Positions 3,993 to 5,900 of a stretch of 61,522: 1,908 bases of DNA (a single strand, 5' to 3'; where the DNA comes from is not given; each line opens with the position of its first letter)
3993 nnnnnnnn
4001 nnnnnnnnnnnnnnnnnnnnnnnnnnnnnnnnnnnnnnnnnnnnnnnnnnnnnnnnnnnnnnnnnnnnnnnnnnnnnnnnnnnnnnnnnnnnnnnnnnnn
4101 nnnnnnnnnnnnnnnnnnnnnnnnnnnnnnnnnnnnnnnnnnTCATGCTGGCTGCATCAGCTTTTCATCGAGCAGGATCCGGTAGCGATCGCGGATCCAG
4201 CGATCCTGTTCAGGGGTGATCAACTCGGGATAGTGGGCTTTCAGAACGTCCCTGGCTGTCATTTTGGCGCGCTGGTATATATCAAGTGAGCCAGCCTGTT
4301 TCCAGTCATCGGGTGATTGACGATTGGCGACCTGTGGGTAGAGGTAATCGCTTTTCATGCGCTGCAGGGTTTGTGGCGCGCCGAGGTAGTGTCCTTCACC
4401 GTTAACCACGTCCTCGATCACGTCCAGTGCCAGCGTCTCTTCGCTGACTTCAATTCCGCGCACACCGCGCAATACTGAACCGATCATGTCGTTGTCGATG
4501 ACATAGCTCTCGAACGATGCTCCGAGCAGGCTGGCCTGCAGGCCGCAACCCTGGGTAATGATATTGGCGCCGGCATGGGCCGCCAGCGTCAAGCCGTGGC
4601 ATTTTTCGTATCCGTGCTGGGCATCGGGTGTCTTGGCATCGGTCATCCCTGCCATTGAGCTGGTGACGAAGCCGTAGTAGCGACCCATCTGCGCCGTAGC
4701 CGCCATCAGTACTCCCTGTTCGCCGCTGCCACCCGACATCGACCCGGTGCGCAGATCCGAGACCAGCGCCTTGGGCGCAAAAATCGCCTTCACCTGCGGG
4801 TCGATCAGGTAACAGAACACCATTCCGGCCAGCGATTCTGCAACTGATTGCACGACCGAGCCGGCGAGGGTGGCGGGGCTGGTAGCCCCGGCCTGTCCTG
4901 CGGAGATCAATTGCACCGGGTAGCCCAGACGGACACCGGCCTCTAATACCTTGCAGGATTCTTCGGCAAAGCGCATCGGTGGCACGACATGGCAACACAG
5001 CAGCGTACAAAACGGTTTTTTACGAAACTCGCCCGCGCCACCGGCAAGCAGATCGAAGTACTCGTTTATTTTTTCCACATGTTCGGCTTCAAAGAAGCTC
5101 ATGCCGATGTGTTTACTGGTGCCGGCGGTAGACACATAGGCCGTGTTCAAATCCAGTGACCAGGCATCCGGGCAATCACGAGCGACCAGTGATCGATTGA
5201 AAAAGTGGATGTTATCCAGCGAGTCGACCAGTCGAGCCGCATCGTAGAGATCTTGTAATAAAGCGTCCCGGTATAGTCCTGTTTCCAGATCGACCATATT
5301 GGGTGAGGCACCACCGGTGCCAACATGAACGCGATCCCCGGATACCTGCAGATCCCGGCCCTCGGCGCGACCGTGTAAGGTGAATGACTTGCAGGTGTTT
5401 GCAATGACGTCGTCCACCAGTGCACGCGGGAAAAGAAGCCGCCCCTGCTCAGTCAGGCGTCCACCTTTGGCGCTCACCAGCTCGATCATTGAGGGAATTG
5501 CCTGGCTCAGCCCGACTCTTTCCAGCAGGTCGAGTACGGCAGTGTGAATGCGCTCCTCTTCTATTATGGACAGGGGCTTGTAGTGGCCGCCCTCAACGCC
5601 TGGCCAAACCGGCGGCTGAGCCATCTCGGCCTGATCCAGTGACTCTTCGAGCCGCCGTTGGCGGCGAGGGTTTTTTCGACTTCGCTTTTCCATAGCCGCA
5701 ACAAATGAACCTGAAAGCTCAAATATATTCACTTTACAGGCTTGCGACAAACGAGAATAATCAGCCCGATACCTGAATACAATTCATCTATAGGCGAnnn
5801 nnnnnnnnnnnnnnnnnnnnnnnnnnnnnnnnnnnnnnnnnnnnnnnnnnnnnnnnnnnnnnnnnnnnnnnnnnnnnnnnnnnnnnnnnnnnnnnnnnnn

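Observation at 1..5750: Non-Pyl MttB-family methyltransferase operon with no corrinoid protein, coupled to a TMADH-type flavoprotein, a ThDP enzyme and an FAD oxidoreductase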

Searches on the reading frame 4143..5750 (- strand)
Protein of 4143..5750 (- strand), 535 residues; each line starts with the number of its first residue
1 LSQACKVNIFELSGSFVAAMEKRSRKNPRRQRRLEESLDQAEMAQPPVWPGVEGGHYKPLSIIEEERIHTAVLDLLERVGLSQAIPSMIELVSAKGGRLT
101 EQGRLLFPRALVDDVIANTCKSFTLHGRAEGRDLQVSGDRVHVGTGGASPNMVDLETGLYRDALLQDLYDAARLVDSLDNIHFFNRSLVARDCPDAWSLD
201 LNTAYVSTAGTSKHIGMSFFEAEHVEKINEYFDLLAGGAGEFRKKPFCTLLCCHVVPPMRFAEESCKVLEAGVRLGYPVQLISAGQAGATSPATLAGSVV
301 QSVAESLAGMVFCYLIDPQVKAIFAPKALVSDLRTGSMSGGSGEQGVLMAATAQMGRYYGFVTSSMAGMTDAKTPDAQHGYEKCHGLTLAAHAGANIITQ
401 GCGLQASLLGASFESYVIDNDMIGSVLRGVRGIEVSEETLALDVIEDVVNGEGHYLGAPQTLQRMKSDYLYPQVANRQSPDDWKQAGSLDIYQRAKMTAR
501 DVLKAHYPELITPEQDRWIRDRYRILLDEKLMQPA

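Call 3: search_protein_families(library=pfam, proteins=[window:4143-5750:-])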
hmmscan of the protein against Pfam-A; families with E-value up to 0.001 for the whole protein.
window:4143-5750:- (535 aa): 1 family
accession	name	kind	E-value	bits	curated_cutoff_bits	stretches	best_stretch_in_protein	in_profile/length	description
PF06253.16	MTTB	-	1.4e-112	376.7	25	1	28-520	4-489/500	Trimethylamine methyltransferase (MTTB)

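Call 4: search_protein_families(library=ncbifam, proteins=[window:4143-5750:-])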
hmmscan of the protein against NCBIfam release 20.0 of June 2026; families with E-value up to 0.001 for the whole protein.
window:4143-5750:- (535 aa): 1 family
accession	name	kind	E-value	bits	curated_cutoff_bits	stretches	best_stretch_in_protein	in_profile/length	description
TIGR02369.2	trimeth_pyl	equivalog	1.4e-98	330.5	525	1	66-516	12-458/469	[trimethylamine--corrinoid protein] Co-methyltransferase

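Call 14: find_homologous_proteins(query=window:4143-5750:-, max_evalue=1e-20)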
Query window:4143-5750:- (535 aa): 7454 proteins with E <= 1e-20 among 8000 candidates; the best 120 are listed.
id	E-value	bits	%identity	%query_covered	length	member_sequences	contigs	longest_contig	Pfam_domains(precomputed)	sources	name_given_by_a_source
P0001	0.0e+0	1087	92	96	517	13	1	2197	PF06253.17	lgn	-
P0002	0.0e+0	1036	87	97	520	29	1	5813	PF06253.17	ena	-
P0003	4.8e-296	1001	87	93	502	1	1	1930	PF06253.17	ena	-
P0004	3.2e-278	942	82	93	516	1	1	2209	PF06253.17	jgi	-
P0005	1.9e-277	939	80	96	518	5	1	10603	PF06253.17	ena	-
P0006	2.0e-277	939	82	93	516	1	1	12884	PF06253.17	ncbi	ncbi:MAG: trimethylamine methyltransferase family protein [Pseudomonadota bacterium]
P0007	8.3e-277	937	82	92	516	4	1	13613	PF06253.17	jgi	jgi:trimethylamine--corrinoid protein Co-methyltransferase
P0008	9.1e-274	927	82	93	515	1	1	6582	PF06253.17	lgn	-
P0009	8.9e-272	920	79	93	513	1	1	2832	PF06253.17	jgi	-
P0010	5.6e-270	915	80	93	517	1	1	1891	PF06253.17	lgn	-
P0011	2.0e-265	900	78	96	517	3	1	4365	PF06253.17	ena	-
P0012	6.6e-264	894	80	93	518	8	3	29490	PF06253.17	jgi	jgi:trimethylamine--corrinoid protein Co-methyltransferase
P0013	8.4e-261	884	77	95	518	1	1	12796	PF06253.17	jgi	jgi:trimethylamine--corrinoid protein Co-methyltransferase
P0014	1.5e-260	883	77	96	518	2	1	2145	PF06253.17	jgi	jgi:trimethylamine--corrinoid protein Co-methyltransferase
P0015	3.0e-260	882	78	94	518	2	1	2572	PF06253.17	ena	-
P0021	4.6e-252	855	76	91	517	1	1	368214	PF06253.17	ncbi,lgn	ncbi:MAG: trimethylamine methyltransferase family protein [Pseudomonadota bacterium]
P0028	6.5e-224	763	69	90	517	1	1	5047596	PF06253.17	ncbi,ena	-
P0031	1.1e-205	702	63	92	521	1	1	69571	PF06253.17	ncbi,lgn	ncbi:MAG: trimethylamine methyltransferase family protein [Pseudomonadota bacterium]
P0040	4.4e-195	667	59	92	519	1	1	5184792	PF06253.17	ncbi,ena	-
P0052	2.8e-192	658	59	93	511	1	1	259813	PF06253.17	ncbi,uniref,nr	ncbi:trimethylamine methyltransferase family protein [Pelagibius sp. Alg239-R121]|uniref:trimethylam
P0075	8.5e-188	643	56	96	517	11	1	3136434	PF06253.17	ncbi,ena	-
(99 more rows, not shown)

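Call 15: find_encoding_contigs(protein=P0021, flank=10000, max_places=2)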
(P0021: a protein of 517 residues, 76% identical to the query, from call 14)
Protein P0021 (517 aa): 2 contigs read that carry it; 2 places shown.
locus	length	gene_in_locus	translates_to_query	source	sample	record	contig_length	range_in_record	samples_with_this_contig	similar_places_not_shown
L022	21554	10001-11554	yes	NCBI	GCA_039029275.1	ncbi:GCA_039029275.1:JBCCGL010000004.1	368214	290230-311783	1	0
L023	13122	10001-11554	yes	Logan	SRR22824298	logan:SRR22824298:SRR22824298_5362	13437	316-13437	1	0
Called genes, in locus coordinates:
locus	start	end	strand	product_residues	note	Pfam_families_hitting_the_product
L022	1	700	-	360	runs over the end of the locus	PF03235:GmrSD_N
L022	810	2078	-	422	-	PF00145:DNA_methylase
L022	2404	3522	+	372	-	PF09566:RE_SacI_N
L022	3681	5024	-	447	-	PF03972:MmgE_PrpD_N, PF19305:MmgE_PrpD_C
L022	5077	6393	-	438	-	PF03972:MmgE_PrpD_N, PF19305:MmgE_PrpD_C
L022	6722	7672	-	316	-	PF01734:Patatin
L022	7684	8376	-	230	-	-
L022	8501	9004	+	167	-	PF01638:HxlR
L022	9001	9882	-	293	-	PF00126:HTH_1, PF03466:LysR_substrate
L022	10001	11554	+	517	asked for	PF06253:MTTB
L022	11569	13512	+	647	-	PF00724:Oxidored_FMN, PF00070:Pyr_redox (faint), PF00890:FAD_binding_2 (weak), PF03486:HI0933_like (weak), PF07992:Pyr_redox_2, PF12831:FAD_oxidored, PF13450:NAD_binding_8 (weak)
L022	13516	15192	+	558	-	PF02776:TPP_enzyme_N, PF00205:TPP_enzyme_M, PF02775:TPP_enzyme_C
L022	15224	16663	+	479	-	PF00171:Aldedh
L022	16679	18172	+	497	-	PF00890:FAD_binding_2, PF01266:DAO, PF03486:HI0933_like (faint), PF07992:Pyr_redox_2 (faint), PF12831:FAD_oxidored (weak)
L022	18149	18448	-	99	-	PF05437:AzlD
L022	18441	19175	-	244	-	PF03591:AzlC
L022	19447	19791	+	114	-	PF10507:TMEM65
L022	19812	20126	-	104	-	PF03795:YCII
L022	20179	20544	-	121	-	PF09350:DJC28_CD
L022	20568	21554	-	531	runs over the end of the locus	PF00355:Rieske, PF13806:Rieske_2, PF22543:Rieske_4 (weak)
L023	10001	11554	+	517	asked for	PF06253:MTTB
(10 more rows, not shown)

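Call 16: find_encoding_contigs(protein=P0012, flank=10000, max_places=2)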
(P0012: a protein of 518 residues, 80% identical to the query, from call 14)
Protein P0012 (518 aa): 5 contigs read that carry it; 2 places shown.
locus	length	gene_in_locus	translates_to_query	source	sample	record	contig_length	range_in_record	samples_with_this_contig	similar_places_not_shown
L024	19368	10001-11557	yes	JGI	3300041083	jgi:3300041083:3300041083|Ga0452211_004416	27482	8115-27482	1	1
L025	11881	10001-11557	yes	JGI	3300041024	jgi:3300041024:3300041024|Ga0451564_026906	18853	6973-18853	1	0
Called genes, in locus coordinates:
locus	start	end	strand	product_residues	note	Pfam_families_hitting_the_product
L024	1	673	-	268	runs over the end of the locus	PF00378:ECH_1, PF16113:ECH_2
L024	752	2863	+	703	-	PF13380:CoA_binding_2, PF13607:Succ_CoA_lig, PF13549:ATP-grasp_5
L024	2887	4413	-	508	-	PF06253:MTTB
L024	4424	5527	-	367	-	PF01571:GCV_T, PF08669:GCV_T_C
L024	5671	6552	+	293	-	PF00126:HTH_1, PF03466:LysR_substrate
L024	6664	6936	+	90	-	-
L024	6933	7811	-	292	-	PF03372:Exo_endo_phos, PF14529:Exo_endo_phos_2 (faint)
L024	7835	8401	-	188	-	PF02775:TPP_enzyme_C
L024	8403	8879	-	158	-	PF02776:TPP_enzyme_N (weak)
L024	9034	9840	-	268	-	PF00126:HTH_1, PF03466:LysR_substrate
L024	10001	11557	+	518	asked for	PF06253:MTTB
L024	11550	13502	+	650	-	PF00724:Oxidored_FMN, PF01266:DAO (faint), PF00070:Pyr_redox (faint), PF03486:HI0933_like (weak), PF07992:Pyr_redox_2, PF00890:FAD_binding_2 (faint), PF12831:FAD_oxidored (weak), PF13450:NAD_binding_8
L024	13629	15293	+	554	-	PF02776:TPP_enzyme_N, PF00205:TPP_enzyme_M, PF02775:TPP_enzyme_C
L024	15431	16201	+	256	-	PF06790:UPF0259 (weak)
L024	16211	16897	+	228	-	PF06271:RDD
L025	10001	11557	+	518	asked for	PF06253:MTTB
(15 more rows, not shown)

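Call 17: find_encoding_contigs(protein=P0028, flank=10000, max_places=2)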
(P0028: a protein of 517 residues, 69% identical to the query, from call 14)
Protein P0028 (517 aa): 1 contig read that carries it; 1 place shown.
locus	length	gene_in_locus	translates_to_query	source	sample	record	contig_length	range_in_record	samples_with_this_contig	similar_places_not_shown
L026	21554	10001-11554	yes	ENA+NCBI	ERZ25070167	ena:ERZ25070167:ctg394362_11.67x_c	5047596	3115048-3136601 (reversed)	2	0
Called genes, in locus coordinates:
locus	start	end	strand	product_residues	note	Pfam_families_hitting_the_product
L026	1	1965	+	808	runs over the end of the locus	PF00070:Pyr_redox (faint), PF00890:FAD_binding_2 (faint), PF01266:DAO, PF07992:Pyr_redox_2 (faint), PF13454:NAD_binding_9 (faint), PF16350:FAO_M, PF01571:GCV_T, PF08669:GCV_T_C, +1 more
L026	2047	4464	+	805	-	PF01266:DAO, PF13454:NAD_binding_9 (faint), PF13738:Pyr_redox_3 (faint), PF16350:FAO_M (weak), PF01571:GCV_T, PF08669:GCV_T_C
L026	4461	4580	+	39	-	-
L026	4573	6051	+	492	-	PF00890:FAD_binding_2, PF01266:DAO, PF03486:HI0933_like (faint), PF07992:Pyr_redox_2 (weak), PF12831:FAD_oxidored (weak)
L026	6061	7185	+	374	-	PF00355:Rieske, PF00848:Ring_hydroxyl_A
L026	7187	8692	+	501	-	PF06253:MTTB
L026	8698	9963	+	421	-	PF04422:FrhB_FdhB_N, PF04432:FrhB_FdhB_C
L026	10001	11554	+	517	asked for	PF06253:MTTB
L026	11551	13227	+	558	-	PF02776:TPP_enzyme_N, PF00205:TPP_enzyme_M, PF02775:TPP_enzyme_C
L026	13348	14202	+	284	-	PF01068:DNA_ligase_A_M, PF14743:DNA_ligase_OB_2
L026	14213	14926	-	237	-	PF00753:Lactamase_B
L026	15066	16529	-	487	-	PF00171:Aldedh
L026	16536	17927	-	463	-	PF01266:DAO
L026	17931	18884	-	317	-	PF00491:Arginase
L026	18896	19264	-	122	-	PF05899:Cupin_3, PF07883:Cupin_2 (weak)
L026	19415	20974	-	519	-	PF03553:Na_H_antiporter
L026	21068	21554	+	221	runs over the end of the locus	PF00126:HTH_1, PF03466:LysR_substrate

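Call 20: search_solved_structures(query=window:4143-5750:-, max_evalue=0.00001)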
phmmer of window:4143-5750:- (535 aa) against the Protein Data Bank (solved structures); distinct sequences matched with E-value up to 0.00001: 5.
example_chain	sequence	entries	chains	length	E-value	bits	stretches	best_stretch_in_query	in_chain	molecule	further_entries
7xcl_A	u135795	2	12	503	2.2e-58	201.5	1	64-513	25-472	Trimethylamine methyltransferase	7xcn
7xcm_A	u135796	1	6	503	2.4e-58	201.4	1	64-513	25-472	Trimethylamine methyltransferase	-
9yce_A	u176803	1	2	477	9.5e-57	196.1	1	61-518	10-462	Glycine betaine methyltransferase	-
2qne_A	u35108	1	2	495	1e-56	196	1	60-518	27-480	Putative methyltransferase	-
4yyc_A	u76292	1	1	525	1.3e-35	126.3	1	75-519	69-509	Putative trimethylamine methyltransferase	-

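Call 35: find_related_loci(query=window:4143-5696:-, collection=genome_contigs, flank=10000)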
Query window:4143-5696:- (517 aa) in genome_contigs; peptide patterns used: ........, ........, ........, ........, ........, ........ (x = any residue, [..] = any of these).
98 stretches matched a pattern; 6 encode a relative of the query (tblastn E <= 1e-3); 6 distinct loci.
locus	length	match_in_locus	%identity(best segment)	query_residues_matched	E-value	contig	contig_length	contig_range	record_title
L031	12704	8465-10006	73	2-515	0e+0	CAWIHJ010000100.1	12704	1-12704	MAG: uncultured Gammaproteobacteria bacterium isolate MFD03551.bin.2.9 genome assembly, contig: contig_88576, whole geno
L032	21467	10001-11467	76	29-517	0e+0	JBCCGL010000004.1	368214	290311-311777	MAG: Pseudomonadota bacterium isolate P01_B01_bin.42 k141_62723_length_368214_cov_31.9401, whole genome shotgun sequence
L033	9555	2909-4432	53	7-516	1e-178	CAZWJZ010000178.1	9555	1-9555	MAG TPA_asm: uncultured bacterium isolate SRP072547_co1_398 genome assembly, contig: NODE_14433_length_9555_cov_4.520737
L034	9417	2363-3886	52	7-516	3e-177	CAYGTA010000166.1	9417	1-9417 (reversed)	MAG TPA_asm: uncultured bacterium isolate ERP117304_co3_184 genome assembly, contig: NODE_10334_length_9417_cov_17.79940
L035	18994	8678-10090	48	39-509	2e-137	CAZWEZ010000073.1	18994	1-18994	MAG TPA_asm: uncultured Thalassospiraceae bacterium isolate binchicken_co85_32 genome assembly, contig: NODE_1622_length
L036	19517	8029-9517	63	18-514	5e-94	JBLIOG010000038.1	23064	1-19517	MAG: Gammaproteobacteria bacterium isolate 3300053785_167 Ga0535658_0004704, whole genome shotgun sequence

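Call 36: find_encoding_contigs(protein=P0031, flank=10000, max_places=1)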
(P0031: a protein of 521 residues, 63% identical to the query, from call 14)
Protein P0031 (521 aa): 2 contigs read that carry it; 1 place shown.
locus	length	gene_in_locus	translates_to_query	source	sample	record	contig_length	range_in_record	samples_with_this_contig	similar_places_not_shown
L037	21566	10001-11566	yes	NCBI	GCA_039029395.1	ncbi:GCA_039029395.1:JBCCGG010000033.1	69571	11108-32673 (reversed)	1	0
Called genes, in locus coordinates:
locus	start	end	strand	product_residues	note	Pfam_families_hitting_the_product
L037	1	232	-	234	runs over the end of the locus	PF00392:GntR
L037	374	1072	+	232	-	PF13085:Fer2_3, PF13237:Fer4_10 (weak), PF13183:Fer4_8, PF13534:Fer4_17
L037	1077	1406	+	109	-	PF01127:Sdh_cyt (weak)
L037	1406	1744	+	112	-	PF01127:Sdh_cyt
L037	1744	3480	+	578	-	PF00890:FAD_binding_2, PF01266:DAO (weak), PF02910:Succ_DH_flav_C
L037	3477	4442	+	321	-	PF05681:Fumerase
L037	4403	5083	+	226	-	PF05683:Fumerase_C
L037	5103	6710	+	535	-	PF02776:TPP_enzyme_N, PF00205:TPP_enzyme_M, PF02775:TPP_enzyme_C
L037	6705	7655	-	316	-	PF22599:SecDF_P1_head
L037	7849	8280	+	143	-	PF00903:Glyoxalase, PF13669:Glyoxalase_4 (weak)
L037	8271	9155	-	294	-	PF00126:HTH_1, PF03466:LysR_substrate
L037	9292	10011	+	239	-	PF00596:Aldolase_II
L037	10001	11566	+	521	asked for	PF06253:MTTB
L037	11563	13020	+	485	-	PF00171:Aldedh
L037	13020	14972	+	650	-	PF00724:Oxidored_FMN, PF03486:HI0933_like (weak), PF07992:Pyr_redox_2, PF12831:FAD_oxidored (weak), PF13450:NAD_binding_8 (weak)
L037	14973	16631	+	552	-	PF02776:TPP_enzyme_N, PF00205:TPP_enzyme_M, PF02775:TPP_enzyme_C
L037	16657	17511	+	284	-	PF02668:TauD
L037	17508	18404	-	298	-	PF00126:HTH_1, PF03466:LysR_substrate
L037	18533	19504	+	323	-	PF03446:NAD_binding_2, PF03807:F420_oxidored (weak), PF14833:NAD_binding_11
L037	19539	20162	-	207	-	-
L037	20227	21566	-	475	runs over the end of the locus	PF01554:MatE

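Call 37: find_encoding_contigs(protein=P0052, flank=10000, max_places=1)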
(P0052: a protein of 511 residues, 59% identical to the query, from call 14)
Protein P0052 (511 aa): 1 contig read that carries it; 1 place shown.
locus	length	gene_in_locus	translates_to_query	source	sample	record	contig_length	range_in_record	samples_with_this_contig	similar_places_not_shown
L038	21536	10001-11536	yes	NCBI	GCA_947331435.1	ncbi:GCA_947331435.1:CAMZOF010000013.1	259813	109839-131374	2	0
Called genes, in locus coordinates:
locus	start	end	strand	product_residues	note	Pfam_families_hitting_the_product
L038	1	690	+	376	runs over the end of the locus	PF00528:BPD_transp_1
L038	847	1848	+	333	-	PF09084:NMT1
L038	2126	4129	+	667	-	PF00515:TPR_1 (faint), PF07719:TPR_2 (faint), PF17874:TPR_MalT (weak), PF13181:TPR_8 (faint), PF13374:TPR_10 (faint), PF13424:TPR_12, PF12770:CHAT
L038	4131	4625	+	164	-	-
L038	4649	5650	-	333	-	PF00892:EamA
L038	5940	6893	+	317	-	PF06800:Sugar_transport (weak), PF00892:EamA, PF05653:Mg_trans_NIPA (faint), PF00892:EamA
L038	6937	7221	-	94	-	-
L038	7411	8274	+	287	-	PF23169:HalD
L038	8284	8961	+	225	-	PF00702:Hydrolase, PF13419:HAD_2, PF13242:Hydrolase_like (weak)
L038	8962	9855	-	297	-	PF00126:HTH_1, PF03466:LysR_substrate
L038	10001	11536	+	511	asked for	PF06253:MTTB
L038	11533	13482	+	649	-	PF00724:Oxidored_FMN, PF01266:DAO (faint), PF00070:Pyr_redox (faint), PF03486:HI0933_like (faint), PF07992:Pyr_redox_2, PF12831:FAD_oxidored (weak), PF13450:NAD_binding_8 (weak)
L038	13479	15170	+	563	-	PF02776:TPP_enzyme_N, PF00205:TPP_enzyme_M, PF02775:TPP_enzyme_C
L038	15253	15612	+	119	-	PF01050:MannoseP_isomer (weak), PF00190:Cupin_1 (weak), PF07883:Cupin_2, PF02311:AraC_binding (weak)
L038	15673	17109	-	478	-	PF02133:Transp_cyt_pur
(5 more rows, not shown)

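Call 38: find_encoding_contigs(protein=P0040, flank=10000, max_places=1)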
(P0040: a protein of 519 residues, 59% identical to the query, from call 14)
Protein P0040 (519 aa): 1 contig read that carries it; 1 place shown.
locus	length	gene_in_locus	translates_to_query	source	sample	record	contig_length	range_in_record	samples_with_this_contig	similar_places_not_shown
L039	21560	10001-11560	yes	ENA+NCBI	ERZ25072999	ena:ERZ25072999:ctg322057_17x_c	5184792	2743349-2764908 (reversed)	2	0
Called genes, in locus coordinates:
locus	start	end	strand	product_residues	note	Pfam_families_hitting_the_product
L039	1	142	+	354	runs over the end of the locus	-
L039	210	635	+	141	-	PF00034:Cytochrom_C, PF13442:Cytochrome_CBB3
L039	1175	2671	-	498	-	PF06253:MTTB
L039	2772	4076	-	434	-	PF01266:DAO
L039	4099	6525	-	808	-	PF01266:DAO, PF16350:FAO_M, PF01571:GCV_T, PF08669:GCV_T_C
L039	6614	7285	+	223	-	PF00440:TetR_N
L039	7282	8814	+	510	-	PF06253:MTTB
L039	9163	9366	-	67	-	-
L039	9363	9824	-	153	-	PF00691:OmpA (faint)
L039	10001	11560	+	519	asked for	PF06253:MTTB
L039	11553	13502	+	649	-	PF00724:Oxidored_FMN, PF00070:Pyr_redox (faint), PF00890:FAD_binding_2 (weak), PF03486:HI0933_like (weak), PF07992:Pyr_redox_2, PF12831:FAD_oxidored, PF13450:NAD_binding_8 (weak)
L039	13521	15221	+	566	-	PF02776:TPP_enzyme_N, PF00205:TPP_enzyme_M, PF02775:TPP_enzyme_C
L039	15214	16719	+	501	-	PF00890:FAD_binding_2, PF01266:DAO, PF03486:HI0933_like (faint), PF12831:FAD_oxidored (weak)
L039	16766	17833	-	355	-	PF00126:HTH_1 (weak), PF12727:PBP_like, PF12974:Phosphonate-bd (weak)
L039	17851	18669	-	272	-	PF12849:PBP_like_2, PF13531:SBP_bac_11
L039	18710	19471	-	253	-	PF00005:ABC_tran, PF02463:SMC_N (faint), PF13304:AAA_21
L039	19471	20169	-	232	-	PF00528:BPD_transp_1 (weak)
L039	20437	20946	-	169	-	-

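Call 39: find_encoding_contigs(protein=P0075, flank=10000, max_places=1)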
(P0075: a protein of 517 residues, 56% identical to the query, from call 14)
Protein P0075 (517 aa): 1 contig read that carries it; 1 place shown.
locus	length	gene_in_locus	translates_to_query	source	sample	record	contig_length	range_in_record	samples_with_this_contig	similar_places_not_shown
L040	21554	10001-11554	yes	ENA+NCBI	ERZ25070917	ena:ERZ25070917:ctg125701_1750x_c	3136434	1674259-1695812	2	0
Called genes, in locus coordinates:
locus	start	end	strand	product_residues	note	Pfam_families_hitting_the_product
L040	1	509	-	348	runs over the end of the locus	PF01547:SBP_bac_1, PF13416:SBP_bac_8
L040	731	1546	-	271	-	PF13401:AAA_22 (weak)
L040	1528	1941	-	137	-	PF13191:AAA_16 (weak), PF24389:ORC-CDC6-like (faint)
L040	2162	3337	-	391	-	PF00355:Rieske, PF00848:Ring_hydroxyl_A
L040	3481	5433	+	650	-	PF00724:Oxidored_FMN, PF00890:FAD_binding_2 (weak), PF03486:HI0933_like (faint), PF07992:Pyr_redox_2, PF12831:FAD_oxidored, PF13450:NAD_binding_8 (faint)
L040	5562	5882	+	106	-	-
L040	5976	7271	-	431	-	PF13657:Couple_hipA, PF07804:HipA_C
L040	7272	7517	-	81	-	PF13744:HTH_37 (faint), PF13560:HTH_31, PF12844:HTH_19 (weak), PF01381:HTH_3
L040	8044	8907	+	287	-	PF05721:PhyH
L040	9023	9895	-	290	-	PF00126:HTH_1, PF03466:LysR_substrate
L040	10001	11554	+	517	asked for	PF06253:MTTB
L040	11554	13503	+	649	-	PF00724:Oxidored_FMN, PF00890:FAD_binding_2 (faint), PF00070:Pyr_redox (faint), PF07992:Pyr_redox_2, PF12831:FAD_oxidored, PF13450:NAD_binding_8 (weak)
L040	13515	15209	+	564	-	PF02776:TPP_enzyme_N, PF00205:TPP_enzyme_M, PF02775:TPP_enzyme_C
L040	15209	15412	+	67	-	-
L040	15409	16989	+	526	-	PF00890:FAD_binding_2, PF01266:DAO, PF03486:HI0933_like (faint), PF12831:FAD_oxidored (faint)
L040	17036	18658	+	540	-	PF00743:FMO-like, PF01266:DAO (faint), PF07992:Pyr_redox_2 (weak), PF13454:NAD_binding_9 (faint), PF13450:NAD_binding_8, PF13738:Pyr_redox_3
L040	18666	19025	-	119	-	PF10067:DUF2306 (weak)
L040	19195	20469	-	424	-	PF01053:Cys_Met_Meta_PP, PF00155:Aminotran_1_2 (weak), PF01041:DegT_DnrJ_EryC1 (faint), PF00266:Aminotran_5 (weak)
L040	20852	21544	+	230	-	PF00753:Lactamase_B, PF23023:Anti-Pycsar_Apyc1 (weak)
